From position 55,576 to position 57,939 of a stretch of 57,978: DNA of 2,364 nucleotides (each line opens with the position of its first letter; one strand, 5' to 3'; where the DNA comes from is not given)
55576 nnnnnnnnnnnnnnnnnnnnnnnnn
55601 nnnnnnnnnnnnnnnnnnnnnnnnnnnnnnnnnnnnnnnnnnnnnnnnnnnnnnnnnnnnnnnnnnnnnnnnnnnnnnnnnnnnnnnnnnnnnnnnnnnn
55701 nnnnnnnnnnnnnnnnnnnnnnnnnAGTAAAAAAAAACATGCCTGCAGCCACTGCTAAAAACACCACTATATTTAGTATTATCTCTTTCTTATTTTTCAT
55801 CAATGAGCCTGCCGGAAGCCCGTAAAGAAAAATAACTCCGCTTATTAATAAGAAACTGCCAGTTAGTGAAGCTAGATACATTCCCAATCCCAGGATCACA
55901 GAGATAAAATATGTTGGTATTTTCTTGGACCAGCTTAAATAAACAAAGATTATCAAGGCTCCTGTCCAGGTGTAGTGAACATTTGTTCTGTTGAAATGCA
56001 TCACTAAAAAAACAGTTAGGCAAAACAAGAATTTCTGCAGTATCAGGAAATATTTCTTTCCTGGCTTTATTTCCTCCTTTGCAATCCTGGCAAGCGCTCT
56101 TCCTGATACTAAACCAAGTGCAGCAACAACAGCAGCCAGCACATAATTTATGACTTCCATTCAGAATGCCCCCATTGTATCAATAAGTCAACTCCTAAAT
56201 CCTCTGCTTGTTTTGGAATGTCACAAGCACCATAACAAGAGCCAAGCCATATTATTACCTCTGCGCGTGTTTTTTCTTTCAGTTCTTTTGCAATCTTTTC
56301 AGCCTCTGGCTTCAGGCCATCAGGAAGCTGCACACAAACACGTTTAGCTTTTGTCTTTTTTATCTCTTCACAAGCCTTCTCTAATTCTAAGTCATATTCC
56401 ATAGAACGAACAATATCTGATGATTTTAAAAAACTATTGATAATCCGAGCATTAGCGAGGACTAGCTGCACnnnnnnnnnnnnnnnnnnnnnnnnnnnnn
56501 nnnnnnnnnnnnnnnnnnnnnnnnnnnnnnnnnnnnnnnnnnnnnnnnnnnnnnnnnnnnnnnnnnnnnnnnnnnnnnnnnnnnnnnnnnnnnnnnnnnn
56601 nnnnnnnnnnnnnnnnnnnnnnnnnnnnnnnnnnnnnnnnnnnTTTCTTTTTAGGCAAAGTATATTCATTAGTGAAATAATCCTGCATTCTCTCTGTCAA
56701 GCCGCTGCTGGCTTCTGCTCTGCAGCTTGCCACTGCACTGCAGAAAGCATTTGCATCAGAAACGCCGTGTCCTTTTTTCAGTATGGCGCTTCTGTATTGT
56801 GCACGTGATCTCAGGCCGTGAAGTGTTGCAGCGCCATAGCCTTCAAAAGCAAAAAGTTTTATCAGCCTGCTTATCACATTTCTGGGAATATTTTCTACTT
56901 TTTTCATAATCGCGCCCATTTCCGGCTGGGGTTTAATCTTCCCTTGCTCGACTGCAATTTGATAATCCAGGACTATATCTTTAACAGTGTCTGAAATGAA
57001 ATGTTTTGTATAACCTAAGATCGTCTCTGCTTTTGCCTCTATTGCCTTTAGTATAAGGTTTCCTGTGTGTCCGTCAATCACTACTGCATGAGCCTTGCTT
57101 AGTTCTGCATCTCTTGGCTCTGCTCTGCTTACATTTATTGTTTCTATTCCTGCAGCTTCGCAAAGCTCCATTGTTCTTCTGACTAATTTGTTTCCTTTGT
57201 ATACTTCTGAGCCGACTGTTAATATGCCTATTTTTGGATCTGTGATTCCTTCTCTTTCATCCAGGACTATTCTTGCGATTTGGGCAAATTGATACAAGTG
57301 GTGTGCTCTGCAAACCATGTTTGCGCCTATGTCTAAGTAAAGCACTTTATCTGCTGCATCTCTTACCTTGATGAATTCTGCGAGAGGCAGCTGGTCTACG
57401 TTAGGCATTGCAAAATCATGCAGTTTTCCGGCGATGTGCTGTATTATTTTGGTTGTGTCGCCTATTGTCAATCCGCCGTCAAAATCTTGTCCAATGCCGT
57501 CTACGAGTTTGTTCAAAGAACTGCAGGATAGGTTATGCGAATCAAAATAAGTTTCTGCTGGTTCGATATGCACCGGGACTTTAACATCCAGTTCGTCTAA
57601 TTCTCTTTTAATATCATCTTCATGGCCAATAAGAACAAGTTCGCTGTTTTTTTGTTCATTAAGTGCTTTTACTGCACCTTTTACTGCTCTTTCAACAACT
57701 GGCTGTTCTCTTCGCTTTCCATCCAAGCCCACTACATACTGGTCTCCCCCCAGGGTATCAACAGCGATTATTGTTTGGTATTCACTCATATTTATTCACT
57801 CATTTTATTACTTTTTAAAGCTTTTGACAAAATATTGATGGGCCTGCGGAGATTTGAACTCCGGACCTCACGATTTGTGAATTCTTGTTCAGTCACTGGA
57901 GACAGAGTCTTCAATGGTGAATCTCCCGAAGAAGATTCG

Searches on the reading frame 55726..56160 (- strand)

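Call 3: search_protein_families(library=pfam, proteins=[window:55726-56160:-], max_evalue=1)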
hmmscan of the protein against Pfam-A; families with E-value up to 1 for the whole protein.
window:55726-56160:- (145 aa): 2 families
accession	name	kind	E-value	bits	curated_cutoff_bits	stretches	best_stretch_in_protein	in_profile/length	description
PF19529.4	DUF6057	-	0.081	12.2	29.8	1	7-138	72-201/569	Family of unknown function (DUF6057)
PF20966.2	MASE6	-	0.11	12.9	27.4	1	6-98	37-127/170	MASE6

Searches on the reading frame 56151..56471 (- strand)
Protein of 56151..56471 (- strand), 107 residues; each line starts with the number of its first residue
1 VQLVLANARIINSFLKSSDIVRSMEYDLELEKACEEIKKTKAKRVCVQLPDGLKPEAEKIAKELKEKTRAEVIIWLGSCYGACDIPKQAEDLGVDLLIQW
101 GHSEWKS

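Call 3: search_protein_families(library=pfam, proteins=[window:56151-56471:-], max_evalue=1)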
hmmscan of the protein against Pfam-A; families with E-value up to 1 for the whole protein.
window:56151-56471:- (107 aa): 2 families
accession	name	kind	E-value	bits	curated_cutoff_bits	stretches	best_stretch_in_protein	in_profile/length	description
PF01866.22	Diphthamide_syn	-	3.8e-14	53.3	33.2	1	49-104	1-56/302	Putative diphthamide synthesis protein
PF00365.25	PFK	-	0.21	11.4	30.9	1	17-72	184-244/277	Phosphofructokinase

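Call 4: search_protein_families(library=ncbifam, proteins=[window:56151-56471:-], max_evalue=1)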
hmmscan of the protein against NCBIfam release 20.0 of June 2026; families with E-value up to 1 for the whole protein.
window:56151-56471:- (107 aa): 7 families
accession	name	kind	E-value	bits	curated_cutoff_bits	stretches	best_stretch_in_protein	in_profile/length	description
TIGR00322.1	diphth2_R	domain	1.8e-23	83.4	35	1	26-104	1-81/320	diphthamide biosynthesis enzyme Dph1/Dph2 domain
TIGR03682.1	arCOG04112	equivalog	5.4e-19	68.6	202.8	1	41-105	1-64/308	diphthamide biosynthesis enzyme Dph2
TIGR00272.1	DPH2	equivalog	0.00019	20.3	184.05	1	17-101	26-114/497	diphthamide biosynthesis protein 2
TIGR01279.1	DPOR_bchN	equivalog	0.00087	18.3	419.95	1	3-78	46-124/407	ferredoxin:protochlorophyllide reductase (ATP-dependent) subunit N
NF002768.0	PRK02842.1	equivalog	0.0073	15.2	324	1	4-78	58-136/423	ferredoxin:protochlorophyllide reductase (ATP-dependent) subunit N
NF053743.1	LipS2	equivalog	0.021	14.3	270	1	21-73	54-108/292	LipS2 family lipoyl synthase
TIGR02482.1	PFKA_ATP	equivalog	0.23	10.4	371.35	1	17-72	184-243/301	6-phosphofructokinase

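Call 6: search_solved_structures(query=window:56151-56471:-, show_alignments=2, max_evalue=0.01)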
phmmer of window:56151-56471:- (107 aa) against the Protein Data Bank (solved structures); distinct sequences matched with E-value up to 0.01: 3.
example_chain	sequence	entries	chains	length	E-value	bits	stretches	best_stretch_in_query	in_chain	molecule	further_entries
6bxm_A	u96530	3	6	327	1.6e-15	60.8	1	23-103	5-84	Diphthamide biosynthesis enzyme Dph2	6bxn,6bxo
6q2d_A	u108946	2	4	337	1.2e-13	54.7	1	25-103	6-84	2-(3-amino-3-carboxypropyl)histidine synthase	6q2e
3lzc_A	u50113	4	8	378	6.8e-10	42.7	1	26-106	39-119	Dph2 | 2-(3-amino-3-carboxypropyl)histidine synthase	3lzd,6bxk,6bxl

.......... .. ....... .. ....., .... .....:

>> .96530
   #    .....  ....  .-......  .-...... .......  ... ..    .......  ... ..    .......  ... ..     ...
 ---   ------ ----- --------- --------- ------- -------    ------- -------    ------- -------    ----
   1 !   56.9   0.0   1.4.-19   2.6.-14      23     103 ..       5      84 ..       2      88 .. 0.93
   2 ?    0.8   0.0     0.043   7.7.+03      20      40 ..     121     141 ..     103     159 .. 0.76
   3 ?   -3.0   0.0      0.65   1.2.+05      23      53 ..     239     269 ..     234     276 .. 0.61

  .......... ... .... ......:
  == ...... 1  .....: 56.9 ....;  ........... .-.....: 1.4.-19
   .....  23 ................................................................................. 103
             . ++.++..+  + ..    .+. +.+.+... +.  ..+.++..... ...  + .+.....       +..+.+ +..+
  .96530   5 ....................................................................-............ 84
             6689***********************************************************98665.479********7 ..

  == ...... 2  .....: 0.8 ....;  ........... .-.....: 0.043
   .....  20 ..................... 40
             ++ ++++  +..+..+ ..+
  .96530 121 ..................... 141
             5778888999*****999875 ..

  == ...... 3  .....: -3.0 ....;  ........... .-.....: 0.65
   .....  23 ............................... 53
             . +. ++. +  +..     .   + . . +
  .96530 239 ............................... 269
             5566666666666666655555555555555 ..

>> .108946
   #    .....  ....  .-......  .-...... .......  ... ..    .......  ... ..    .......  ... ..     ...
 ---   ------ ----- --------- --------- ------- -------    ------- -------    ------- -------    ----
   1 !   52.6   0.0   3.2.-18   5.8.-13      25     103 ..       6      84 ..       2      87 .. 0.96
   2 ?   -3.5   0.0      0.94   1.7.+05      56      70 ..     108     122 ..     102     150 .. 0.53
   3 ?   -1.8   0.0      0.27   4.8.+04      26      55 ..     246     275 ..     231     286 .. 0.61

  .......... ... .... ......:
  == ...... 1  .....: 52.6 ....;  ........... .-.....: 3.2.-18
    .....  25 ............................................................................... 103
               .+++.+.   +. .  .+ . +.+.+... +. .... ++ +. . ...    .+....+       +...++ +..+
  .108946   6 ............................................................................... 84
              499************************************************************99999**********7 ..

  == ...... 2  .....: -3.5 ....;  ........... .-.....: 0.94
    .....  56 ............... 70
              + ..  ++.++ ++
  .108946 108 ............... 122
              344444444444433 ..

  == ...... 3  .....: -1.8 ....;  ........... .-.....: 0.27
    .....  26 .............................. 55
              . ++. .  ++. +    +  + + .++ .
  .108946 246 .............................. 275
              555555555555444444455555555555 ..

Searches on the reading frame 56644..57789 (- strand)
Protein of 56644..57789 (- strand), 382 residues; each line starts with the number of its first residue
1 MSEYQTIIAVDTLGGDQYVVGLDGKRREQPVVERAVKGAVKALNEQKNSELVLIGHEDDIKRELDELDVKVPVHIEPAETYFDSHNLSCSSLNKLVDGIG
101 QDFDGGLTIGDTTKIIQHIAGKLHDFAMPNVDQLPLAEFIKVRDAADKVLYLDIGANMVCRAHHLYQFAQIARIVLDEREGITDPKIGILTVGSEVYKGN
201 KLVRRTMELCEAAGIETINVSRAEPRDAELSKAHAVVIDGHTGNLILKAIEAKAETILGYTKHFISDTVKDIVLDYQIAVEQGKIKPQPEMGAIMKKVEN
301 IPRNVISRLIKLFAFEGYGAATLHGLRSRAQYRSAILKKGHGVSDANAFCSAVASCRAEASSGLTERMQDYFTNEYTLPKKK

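Call 73: search_protein_families(library=pfam, proteins=[window:56644-57789:-], max_evalue=0.001)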
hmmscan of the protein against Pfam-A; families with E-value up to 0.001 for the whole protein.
window:56644-57789:- (382 aa): 1 family
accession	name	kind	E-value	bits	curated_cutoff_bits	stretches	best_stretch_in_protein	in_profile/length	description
PF02504.20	FA_synthesis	-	1.4e-24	87.2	29.1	1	8-266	3-254/324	Fatty acid synthesis protein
